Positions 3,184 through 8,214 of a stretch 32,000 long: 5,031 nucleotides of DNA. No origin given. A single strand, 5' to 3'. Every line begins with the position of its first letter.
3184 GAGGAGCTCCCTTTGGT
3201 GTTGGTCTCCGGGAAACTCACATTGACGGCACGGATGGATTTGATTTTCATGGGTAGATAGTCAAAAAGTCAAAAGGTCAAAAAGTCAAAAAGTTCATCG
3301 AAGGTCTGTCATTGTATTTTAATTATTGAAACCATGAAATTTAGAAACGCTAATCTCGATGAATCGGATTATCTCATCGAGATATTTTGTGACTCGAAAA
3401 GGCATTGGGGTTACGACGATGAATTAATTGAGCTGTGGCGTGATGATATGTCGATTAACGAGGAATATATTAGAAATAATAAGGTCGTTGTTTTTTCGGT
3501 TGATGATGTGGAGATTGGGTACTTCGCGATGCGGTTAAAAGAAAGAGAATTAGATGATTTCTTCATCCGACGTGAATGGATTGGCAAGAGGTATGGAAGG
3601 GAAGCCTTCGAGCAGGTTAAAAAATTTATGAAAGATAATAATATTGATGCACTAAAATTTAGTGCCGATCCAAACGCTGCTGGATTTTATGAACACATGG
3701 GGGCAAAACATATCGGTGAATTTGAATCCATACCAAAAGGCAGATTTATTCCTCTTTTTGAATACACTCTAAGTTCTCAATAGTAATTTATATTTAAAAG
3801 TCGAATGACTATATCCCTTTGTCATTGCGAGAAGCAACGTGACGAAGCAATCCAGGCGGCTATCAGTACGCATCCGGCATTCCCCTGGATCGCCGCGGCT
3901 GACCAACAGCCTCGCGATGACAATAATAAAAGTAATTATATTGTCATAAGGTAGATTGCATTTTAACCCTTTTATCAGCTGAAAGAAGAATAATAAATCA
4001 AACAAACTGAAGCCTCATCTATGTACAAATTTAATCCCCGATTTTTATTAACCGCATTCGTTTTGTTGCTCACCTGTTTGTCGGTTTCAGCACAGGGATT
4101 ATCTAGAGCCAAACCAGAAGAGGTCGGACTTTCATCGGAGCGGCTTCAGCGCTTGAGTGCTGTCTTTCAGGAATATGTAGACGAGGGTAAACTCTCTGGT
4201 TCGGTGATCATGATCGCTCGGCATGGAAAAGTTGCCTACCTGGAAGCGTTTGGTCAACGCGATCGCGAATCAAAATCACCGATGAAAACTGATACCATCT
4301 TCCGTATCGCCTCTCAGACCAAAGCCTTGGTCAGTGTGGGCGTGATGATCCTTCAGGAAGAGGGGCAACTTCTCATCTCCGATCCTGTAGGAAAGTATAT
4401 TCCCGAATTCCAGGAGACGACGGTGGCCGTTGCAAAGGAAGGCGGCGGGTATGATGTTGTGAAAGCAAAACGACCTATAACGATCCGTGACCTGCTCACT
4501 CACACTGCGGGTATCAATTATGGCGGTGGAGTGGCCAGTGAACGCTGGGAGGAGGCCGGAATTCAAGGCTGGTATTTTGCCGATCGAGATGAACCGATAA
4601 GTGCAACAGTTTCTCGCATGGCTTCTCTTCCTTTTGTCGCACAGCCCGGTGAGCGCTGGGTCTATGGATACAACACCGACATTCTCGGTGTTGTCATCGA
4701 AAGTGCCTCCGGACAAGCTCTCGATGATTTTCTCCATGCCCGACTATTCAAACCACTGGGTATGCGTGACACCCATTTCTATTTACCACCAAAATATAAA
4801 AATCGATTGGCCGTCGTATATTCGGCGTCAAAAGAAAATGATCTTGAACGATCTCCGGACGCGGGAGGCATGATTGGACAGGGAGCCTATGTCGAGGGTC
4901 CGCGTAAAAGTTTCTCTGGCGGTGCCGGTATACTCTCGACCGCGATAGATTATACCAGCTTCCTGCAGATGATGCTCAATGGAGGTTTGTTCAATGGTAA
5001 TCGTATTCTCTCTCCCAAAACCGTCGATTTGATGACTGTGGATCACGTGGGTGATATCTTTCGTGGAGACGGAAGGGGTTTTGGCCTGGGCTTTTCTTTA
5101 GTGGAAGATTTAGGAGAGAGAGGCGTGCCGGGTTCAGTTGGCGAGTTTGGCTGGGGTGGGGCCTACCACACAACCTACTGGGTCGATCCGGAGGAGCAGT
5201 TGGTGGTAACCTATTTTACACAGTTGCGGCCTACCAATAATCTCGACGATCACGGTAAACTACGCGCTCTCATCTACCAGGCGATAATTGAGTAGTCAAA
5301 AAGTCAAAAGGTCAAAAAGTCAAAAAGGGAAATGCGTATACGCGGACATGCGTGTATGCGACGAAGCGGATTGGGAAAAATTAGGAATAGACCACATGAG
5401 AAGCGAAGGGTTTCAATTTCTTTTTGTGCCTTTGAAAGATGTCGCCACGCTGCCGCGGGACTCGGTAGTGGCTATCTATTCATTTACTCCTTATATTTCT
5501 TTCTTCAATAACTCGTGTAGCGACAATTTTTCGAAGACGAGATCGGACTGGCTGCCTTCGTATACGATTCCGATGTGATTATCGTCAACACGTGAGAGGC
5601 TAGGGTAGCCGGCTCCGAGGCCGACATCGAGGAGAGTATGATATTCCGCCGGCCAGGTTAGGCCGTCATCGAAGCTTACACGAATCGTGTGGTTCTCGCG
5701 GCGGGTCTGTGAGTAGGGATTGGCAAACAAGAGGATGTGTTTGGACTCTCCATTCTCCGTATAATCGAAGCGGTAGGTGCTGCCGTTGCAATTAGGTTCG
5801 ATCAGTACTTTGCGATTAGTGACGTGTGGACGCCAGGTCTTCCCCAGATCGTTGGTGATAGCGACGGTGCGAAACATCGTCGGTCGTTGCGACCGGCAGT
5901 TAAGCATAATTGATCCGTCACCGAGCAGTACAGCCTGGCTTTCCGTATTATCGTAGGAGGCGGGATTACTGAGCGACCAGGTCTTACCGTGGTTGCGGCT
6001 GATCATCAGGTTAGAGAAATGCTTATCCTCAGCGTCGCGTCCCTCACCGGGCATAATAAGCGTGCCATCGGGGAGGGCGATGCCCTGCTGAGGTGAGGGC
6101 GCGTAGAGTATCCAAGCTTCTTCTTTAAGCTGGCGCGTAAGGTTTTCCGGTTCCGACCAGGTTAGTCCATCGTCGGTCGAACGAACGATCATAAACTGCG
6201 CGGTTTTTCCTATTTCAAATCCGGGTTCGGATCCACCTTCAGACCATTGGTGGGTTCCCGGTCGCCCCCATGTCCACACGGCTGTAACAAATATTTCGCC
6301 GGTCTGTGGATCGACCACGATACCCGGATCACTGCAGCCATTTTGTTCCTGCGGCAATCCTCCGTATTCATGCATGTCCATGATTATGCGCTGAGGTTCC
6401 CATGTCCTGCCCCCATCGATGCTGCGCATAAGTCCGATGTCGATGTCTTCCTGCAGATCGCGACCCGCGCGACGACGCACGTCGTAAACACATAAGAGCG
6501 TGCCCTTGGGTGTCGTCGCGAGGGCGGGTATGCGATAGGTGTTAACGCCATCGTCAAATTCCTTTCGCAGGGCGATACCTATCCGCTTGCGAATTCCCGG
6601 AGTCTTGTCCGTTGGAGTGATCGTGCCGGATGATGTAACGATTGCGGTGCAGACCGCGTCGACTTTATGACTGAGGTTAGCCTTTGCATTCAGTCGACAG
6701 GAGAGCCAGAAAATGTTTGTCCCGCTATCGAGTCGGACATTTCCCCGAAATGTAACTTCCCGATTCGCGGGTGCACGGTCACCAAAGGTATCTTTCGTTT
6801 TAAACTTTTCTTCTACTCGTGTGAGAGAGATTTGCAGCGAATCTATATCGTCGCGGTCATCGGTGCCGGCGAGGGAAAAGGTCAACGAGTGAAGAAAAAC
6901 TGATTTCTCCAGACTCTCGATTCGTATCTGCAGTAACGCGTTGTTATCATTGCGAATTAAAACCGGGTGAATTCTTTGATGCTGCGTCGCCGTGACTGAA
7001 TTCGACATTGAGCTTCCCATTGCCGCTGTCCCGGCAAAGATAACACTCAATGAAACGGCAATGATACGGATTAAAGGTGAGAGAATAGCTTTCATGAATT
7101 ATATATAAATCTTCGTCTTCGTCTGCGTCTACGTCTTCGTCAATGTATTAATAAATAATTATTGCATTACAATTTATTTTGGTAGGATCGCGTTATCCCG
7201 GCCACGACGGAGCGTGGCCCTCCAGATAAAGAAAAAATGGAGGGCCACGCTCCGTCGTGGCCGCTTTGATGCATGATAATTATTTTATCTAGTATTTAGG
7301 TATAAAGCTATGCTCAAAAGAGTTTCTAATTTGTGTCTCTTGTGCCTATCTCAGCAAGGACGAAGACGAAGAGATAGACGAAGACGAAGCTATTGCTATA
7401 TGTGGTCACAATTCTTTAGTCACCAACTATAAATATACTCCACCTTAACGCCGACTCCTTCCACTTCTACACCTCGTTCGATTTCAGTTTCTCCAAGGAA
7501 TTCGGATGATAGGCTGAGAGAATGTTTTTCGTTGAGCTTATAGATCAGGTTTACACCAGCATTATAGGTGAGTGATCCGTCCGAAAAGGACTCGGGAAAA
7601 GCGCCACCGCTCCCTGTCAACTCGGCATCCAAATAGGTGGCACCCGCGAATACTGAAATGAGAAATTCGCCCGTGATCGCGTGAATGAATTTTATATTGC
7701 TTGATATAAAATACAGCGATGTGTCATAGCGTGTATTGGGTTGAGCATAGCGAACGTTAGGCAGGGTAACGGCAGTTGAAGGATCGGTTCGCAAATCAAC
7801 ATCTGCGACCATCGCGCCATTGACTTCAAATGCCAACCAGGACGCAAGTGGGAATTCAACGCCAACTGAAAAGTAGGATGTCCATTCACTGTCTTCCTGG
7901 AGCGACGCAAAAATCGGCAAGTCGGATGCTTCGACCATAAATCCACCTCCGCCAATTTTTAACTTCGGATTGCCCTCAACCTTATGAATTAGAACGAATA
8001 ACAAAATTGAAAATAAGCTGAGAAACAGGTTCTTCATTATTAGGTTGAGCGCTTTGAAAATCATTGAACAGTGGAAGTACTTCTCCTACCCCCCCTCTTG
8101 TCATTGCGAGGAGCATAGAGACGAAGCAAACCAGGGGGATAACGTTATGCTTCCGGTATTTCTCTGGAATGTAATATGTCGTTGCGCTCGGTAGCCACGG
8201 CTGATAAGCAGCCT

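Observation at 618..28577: Period-7/8 tandem 'word' arrays (STRR-like) fill almost every intergenic gap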

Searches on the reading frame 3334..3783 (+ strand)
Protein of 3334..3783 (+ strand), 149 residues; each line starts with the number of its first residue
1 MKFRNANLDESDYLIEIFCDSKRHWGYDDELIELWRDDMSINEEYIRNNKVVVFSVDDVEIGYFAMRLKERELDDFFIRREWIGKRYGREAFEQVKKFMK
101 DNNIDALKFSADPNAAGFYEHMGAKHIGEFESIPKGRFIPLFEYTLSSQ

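Call 6: search_protein_families(library=pfam, proteins=[window:3334-3783:+])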
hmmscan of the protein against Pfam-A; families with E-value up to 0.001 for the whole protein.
window:3334-3783:+ (149 aa): 3 families
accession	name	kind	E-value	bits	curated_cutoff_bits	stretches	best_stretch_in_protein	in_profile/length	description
PF13673.13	Acetyltransf_10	-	1.3e-09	38.5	23.6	1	29-129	7-112/128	Acetyltransferase (GNAT) domain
PF00583.31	Acetyltransf_1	-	1.6e-06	28.8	20.7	1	29-123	10-115/116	Acetyltransferase (GNAT) family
PF13508.13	Acetyltransf_7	-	2.6e-05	24.9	27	1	49-123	3-81/84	Acetyltransferase (GNAT) domain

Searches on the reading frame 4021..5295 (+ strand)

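Call 6: search_protein_families(library=pfam, proteins=[window:4021-5295:+])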
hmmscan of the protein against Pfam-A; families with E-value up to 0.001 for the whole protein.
window:4021-5295:+ (424 aa): 1 family
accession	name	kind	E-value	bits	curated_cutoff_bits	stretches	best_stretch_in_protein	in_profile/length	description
PF00144.29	Beta-lactamase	-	2.5e-66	224.5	27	1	46-412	2-320/329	Beta-lactamase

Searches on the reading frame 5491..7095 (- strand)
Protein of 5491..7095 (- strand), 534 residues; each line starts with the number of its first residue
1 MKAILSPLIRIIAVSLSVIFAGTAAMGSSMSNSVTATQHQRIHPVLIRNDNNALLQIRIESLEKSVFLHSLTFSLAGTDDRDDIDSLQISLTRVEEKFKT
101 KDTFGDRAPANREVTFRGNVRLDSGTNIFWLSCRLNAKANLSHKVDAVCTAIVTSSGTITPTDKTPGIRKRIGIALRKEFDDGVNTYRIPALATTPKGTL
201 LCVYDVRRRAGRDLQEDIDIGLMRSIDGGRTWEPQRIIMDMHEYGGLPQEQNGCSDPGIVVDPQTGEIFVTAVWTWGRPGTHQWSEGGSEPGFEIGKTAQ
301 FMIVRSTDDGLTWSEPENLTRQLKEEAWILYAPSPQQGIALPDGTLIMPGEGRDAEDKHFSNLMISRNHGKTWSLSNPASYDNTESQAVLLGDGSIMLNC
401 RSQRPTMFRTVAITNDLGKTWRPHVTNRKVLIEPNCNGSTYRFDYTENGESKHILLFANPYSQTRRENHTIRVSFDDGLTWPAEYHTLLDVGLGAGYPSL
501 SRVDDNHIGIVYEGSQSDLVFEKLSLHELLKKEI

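Call 6: search_protein_families(library=pfam, proteins=[window:5491-7095:-])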
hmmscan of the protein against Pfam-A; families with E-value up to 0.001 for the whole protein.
window:5491-7095:- (534 aa): 4 families
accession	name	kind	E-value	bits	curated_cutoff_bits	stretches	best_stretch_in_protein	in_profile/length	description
PF13088.12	BNR_2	-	1.6e-27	97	31.4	1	198-507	1-274/277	BNR repeat-like domain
PF13859.12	BNR_3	-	3e-19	70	27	1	190-467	2-260/308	BNR repeat-like domain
PF14873.11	BNR_assoc_N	-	9.4e-19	68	25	1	36-156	4-151/153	N-terminal domain of BNR-repeat neuraminidase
PF02012.26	BNR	-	1.1e-12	46.3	27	0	365-375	2-12/12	BNR/Asp-box repeat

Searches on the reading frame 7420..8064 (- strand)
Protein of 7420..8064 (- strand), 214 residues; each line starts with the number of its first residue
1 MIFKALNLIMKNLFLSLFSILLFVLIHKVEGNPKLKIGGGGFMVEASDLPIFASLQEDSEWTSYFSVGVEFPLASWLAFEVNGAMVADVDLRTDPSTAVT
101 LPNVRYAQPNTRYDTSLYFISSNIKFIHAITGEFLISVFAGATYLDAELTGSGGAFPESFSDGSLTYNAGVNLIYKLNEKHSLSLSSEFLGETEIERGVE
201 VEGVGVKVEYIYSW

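Call 6: search_protein_families(library=pfam, proteins=[window:7420-8064:-])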
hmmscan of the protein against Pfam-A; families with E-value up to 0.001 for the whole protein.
window:7420-8064:- (214 aa): 1 family
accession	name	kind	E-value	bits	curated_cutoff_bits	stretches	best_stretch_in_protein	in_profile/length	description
PF13505.12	OMP_b-brl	-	0.00096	19.8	28.7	0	53-189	36-152/175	Outer membrane protein beta-barrel domain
